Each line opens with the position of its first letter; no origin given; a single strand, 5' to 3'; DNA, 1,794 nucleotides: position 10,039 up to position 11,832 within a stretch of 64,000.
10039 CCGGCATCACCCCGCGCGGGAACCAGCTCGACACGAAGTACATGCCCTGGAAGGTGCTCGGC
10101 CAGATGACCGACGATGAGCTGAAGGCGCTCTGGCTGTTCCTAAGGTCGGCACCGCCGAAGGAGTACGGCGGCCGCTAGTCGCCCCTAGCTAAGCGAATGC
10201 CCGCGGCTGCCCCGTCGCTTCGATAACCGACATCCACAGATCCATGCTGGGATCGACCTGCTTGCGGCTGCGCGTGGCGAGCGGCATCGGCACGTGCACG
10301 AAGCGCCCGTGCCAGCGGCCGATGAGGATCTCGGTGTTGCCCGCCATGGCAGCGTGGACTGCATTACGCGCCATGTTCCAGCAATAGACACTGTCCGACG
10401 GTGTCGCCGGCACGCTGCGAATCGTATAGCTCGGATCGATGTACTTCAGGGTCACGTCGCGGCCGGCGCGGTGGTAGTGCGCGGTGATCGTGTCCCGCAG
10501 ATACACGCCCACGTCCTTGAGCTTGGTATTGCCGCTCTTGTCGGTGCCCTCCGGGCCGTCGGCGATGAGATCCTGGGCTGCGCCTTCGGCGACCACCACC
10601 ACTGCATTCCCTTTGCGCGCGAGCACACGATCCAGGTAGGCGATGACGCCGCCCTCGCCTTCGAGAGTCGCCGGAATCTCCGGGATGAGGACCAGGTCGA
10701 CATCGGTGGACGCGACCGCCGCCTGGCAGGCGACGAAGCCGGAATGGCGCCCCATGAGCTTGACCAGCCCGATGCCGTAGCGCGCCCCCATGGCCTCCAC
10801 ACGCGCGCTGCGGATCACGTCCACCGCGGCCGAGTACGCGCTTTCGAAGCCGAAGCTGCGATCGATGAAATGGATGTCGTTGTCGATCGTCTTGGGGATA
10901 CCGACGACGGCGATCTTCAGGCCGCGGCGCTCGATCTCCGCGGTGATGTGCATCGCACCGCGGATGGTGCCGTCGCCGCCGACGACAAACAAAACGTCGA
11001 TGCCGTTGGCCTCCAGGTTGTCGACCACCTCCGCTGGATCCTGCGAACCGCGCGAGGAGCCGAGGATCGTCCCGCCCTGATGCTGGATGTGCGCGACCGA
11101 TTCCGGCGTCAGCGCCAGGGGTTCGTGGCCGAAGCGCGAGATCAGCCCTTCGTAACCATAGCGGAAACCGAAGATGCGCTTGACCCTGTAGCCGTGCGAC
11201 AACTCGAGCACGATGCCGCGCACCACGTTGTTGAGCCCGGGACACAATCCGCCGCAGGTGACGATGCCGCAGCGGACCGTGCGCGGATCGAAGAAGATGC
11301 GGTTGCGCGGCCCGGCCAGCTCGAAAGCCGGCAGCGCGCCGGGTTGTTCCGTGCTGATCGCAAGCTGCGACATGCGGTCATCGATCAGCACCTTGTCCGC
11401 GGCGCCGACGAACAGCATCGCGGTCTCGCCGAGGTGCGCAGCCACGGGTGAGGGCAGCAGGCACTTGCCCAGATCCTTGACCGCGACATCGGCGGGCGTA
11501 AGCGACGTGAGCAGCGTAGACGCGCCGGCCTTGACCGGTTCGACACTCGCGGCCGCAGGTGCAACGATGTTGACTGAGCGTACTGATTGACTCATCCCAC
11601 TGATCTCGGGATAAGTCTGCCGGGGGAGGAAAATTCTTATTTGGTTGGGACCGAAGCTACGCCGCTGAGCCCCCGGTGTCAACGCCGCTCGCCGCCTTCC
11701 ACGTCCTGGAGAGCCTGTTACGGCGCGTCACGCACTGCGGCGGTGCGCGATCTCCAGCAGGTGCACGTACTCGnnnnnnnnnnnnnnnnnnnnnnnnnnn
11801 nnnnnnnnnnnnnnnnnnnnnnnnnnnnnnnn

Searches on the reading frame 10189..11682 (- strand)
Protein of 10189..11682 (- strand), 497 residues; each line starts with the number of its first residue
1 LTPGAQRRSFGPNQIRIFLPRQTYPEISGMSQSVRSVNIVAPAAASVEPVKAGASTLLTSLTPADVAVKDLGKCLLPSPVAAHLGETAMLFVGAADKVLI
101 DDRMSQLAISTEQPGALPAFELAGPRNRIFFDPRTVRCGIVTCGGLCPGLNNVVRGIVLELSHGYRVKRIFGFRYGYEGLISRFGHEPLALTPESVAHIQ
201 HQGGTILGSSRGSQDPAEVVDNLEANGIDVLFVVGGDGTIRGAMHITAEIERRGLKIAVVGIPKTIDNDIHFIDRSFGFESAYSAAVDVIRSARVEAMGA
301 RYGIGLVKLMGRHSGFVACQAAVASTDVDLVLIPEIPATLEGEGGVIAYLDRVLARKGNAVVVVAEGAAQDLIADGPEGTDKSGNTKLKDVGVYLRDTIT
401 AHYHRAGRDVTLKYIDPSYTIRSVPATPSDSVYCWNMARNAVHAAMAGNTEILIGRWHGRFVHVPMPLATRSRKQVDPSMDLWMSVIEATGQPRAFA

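Call 83: search_protein_families(library=pfam, proteins=[window:10189-11682:-], max_evalue=0.00001)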
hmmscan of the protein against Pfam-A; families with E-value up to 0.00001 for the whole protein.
window:10189-11682:- (497 aa): 1 family
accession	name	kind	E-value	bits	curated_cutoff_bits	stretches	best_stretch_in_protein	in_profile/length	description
PF00365.25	PFK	-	3e-59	201.1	30.9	1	137-444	1-276/277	Phosphofructokinase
